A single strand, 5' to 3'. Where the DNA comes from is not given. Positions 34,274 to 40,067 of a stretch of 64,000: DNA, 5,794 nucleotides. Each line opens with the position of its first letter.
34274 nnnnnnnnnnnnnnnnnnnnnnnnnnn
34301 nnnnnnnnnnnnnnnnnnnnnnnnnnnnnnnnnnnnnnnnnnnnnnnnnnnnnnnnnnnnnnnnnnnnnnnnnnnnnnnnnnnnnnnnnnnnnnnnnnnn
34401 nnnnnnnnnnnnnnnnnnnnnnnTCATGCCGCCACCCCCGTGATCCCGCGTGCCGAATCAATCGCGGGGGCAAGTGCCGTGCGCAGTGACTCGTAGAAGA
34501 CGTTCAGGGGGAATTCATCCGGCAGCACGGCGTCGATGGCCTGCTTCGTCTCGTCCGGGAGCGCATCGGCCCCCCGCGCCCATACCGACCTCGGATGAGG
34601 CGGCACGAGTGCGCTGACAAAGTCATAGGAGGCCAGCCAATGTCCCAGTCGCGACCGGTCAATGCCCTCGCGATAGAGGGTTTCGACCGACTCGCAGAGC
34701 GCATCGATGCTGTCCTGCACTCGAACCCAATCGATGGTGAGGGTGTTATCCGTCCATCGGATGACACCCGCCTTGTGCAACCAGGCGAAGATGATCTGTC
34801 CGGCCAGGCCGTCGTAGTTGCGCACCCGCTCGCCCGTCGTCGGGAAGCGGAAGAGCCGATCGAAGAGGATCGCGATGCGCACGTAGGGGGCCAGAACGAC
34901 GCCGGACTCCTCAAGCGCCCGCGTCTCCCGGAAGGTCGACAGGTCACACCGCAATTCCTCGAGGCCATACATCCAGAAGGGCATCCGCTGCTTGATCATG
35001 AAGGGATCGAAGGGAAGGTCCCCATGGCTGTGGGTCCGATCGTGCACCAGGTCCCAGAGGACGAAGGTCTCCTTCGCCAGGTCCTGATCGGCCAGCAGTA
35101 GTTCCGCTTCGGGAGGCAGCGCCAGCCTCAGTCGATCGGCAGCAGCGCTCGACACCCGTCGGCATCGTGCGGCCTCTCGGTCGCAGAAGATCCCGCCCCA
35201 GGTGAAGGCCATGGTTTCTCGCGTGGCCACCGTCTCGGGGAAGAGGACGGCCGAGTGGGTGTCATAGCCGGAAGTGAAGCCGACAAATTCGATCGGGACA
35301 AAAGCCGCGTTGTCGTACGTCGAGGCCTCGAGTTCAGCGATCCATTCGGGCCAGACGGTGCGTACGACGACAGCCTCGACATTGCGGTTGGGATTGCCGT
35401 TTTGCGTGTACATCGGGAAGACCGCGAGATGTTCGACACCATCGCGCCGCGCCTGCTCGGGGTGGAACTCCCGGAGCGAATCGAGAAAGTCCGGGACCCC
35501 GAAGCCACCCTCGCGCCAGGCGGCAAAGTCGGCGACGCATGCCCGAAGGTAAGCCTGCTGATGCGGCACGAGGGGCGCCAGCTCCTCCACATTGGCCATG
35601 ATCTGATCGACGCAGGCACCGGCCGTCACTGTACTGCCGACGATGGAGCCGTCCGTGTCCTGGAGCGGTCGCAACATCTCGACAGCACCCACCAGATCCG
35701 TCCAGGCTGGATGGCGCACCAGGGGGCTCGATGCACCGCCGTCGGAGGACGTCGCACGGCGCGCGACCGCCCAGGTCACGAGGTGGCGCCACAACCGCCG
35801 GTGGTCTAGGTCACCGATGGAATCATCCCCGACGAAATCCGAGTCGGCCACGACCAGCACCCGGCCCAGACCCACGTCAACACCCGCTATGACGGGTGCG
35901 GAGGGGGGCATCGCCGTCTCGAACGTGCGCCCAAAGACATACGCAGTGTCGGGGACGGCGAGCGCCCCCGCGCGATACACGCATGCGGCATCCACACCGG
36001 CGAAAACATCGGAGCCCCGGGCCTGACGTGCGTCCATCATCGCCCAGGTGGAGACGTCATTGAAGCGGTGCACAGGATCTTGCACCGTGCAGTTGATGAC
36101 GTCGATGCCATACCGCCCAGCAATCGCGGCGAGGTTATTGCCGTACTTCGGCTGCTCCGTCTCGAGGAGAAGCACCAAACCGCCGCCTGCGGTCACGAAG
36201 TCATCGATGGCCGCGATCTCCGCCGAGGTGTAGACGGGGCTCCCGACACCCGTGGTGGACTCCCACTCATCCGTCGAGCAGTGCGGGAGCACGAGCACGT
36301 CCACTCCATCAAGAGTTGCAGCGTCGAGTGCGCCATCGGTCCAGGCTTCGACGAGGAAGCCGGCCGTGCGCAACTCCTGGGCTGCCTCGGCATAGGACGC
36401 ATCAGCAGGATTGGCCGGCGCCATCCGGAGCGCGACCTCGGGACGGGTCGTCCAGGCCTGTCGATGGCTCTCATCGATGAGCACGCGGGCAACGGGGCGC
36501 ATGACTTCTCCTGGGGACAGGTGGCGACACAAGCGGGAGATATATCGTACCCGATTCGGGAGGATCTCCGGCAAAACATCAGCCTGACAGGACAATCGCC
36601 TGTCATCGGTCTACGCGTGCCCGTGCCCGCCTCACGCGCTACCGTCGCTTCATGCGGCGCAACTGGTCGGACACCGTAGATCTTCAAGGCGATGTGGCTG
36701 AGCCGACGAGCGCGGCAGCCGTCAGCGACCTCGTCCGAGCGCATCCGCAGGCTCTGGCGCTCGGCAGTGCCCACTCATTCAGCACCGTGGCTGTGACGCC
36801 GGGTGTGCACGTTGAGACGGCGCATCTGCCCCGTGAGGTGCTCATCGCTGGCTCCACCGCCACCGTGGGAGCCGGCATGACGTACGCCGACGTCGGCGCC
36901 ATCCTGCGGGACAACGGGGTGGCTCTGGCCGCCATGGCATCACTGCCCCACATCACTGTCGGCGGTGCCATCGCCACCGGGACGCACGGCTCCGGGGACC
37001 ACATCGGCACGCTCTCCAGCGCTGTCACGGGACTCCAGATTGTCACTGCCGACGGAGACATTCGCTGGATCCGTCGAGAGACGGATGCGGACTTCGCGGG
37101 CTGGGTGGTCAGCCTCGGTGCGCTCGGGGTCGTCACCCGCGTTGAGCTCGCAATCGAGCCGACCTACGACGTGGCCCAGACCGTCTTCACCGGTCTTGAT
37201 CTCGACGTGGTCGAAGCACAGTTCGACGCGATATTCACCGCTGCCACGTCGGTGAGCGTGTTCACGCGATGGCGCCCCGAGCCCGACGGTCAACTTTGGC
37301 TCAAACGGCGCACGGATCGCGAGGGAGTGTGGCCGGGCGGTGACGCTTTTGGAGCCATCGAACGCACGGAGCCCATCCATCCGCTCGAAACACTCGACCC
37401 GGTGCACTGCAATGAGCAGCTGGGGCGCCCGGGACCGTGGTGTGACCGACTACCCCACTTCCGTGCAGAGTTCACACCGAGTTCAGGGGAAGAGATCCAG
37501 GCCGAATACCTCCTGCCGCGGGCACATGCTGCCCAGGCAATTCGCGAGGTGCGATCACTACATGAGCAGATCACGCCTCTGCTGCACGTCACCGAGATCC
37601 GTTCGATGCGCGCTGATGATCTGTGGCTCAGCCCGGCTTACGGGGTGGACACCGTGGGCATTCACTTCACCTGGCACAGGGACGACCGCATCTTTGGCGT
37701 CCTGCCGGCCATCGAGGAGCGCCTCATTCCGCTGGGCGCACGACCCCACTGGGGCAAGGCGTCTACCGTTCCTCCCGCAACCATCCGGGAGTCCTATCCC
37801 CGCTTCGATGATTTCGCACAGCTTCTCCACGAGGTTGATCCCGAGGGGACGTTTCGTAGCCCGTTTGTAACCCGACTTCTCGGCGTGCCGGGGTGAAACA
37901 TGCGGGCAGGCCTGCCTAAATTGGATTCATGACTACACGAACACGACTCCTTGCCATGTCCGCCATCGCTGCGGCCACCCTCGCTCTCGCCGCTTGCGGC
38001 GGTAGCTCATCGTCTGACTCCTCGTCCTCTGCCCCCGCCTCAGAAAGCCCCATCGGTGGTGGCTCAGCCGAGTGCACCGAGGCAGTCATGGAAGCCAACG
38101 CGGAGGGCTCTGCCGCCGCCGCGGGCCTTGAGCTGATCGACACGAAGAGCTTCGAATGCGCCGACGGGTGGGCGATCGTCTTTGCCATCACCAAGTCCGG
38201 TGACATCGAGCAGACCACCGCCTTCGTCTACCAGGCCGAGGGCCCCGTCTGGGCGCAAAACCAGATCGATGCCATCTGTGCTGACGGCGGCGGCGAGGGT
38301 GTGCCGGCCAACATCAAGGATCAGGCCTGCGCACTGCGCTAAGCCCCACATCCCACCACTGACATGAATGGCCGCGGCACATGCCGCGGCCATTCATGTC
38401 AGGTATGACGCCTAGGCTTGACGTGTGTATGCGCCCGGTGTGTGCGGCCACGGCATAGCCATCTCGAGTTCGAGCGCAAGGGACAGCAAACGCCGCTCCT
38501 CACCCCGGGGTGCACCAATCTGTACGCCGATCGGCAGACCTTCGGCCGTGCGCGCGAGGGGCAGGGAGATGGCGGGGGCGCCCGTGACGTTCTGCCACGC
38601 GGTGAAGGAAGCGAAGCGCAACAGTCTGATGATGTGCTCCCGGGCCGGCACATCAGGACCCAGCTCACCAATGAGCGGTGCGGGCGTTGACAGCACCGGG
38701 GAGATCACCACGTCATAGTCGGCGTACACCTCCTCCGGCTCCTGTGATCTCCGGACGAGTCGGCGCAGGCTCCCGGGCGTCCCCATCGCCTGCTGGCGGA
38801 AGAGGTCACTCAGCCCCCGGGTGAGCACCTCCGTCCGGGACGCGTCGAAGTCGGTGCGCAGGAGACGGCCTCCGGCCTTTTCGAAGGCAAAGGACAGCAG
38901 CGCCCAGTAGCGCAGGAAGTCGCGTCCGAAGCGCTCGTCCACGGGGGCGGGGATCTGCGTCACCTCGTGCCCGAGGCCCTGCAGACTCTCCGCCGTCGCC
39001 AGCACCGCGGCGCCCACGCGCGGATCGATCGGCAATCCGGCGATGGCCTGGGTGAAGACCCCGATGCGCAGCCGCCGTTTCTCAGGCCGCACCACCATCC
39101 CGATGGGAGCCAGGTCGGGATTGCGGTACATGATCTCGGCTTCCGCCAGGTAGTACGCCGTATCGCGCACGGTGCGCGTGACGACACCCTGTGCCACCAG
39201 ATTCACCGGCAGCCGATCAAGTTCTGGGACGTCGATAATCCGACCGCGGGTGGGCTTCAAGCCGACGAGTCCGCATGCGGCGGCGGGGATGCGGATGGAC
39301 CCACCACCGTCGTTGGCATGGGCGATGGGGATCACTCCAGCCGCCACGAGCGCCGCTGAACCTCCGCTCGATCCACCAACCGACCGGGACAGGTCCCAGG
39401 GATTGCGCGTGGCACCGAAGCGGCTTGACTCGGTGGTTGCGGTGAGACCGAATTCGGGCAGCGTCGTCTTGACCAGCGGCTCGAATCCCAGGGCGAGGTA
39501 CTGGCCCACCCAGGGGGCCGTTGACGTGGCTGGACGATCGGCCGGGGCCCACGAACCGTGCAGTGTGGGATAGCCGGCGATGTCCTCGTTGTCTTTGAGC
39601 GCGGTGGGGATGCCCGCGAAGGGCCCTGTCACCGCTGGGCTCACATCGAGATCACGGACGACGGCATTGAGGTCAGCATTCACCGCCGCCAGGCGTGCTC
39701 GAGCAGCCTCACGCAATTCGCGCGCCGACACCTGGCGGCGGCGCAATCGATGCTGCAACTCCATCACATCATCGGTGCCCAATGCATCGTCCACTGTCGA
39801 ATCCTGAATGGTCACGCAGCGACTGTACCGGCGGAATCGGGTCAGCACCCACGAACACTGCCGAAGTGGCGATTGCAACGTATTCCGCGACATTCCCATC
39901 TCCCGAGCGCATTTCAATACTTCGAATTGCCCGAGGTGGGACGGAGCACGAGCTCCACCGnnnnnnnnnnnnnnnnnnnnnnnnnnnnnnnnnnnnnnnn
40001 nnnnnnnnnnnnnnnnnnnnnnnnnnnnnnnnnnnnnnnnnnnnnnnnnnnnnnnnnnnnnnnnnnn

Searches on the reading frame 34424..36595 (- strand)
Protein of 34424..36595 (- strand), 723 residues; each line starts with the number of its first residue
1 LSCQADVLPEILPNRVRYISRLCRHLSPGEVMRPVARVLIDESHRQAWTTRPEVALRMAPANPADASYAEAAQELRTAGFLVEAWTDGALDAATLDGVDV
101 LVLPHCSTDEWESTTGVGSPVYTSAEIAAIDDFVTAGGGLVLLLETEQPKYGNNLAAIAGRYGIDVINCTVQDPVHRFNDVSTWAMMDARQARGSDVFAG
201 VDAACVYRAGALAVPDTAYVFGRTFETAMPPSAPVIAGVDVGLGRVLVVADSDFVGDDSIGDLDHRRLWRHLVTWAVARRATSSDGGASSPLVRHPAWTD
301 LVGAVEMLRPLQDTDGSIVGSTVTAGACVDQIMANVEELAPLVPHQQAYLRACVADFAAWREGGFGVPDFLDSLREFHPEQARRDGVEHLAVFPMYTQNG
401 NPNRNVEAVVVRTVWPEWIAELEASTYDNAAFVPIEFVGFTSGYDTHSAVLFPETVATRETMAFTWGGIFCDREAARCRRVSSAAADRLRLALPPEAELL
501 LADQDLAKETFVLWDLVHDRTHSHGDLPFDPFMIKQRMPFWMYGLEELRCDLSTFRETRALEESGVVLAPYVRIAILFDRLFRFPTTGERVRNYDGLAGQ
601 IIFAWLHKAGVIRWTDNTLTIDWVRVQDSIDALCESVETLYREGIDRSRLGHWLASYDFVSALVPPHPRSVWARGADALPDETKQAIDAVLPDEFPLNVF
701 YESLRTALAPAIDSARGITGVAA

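Call 71: search_protein_families(library=pfam, proteins=[window:34424-36595:-], max_evalue=0.0001)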
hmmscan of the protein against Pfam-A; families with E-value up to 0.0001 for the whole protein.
window:34424-36595:- (723 aa): 1 family
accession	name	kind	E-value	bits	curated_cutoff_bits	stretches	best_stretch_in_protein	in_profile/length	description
PF19985.4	DUF6421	-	5.8e-197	655.1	25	1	295-720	1-436/437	Family of unknown function (DUF6421)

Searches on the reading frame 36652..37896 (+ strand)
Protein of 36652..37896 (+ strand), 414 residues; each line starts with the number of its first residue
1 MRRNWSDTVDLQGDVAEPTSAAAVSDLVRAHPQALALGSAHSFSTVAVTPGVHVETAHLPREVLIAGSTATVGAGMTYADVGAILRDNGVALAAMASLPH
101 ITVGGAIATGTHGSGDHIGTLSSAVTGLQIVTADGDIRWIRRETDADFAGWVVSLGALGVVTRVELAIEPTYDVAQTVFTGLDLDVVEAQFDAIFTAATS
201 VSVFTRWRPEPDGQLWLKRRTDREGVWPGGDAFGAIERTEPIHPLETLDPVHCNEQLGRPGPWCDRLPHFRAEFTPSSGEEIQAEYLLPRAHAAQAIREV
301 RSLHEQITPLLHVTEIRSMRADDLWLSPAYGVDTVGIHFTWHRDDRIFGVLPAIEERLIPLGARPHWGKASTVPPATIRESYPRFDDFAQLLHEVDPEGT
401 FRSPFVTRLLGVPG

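Call 71: search_protein_families(library=pfam, proteins=[window:36652-37896:+], max_evalue=0.0001)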
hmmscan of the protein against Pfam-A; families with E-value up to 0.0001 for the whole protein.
window:36652-37896:+ (414 aa): 2 families
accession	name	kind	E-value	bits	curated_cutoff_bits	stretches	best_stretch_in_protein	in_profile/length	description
PF04030.19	ALO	-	1.7e-20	74.2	23.1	1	283-408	127-257/258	D-arabinono-1,4-lactone oxidase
PF01565.28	FAD_binding_4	-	7.1e-19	68.3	26.4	1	15-140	4-138/139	FAD binding domain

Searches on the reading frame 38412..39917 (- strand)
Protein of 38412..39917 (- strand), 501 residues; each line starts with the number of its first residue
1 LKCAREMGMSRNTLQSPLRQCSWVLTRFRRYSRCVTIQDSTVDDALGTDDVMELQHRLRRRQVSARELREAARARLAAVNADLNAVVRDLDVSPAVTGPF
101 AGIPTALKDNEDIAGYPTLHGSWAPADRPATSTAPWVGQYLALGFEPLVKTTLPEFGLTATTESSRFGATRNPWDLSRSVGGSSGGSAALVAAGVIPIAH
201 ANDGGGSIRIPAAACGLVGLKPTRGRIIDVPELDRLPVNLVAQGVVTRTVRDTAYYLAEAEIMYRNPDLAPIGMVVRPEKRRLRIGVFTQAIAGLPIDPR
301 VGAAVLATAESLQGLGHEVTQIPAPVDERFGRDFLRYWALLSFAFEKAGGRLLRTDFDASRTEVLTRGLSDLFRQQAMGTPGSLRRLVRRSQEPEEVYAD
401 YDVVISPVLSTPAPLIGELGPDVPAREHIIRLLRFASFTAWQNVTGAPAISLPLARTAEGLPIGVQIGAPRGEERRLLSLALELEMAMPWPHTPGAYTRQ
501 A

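Call 21: search_protein_families(library=pfam, proteins=[window:38412-39917:-], max_evalue=0.01)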
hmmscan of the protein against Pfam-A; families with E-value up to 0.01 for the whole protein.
window:38412-39917:- (501 aa): 1 family
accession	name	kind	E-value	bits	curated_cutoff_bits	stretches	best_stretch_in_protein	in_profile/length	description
PF01425.27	Amidase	-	1.2e-85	288.6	27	1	79-478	24-445/445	Amidase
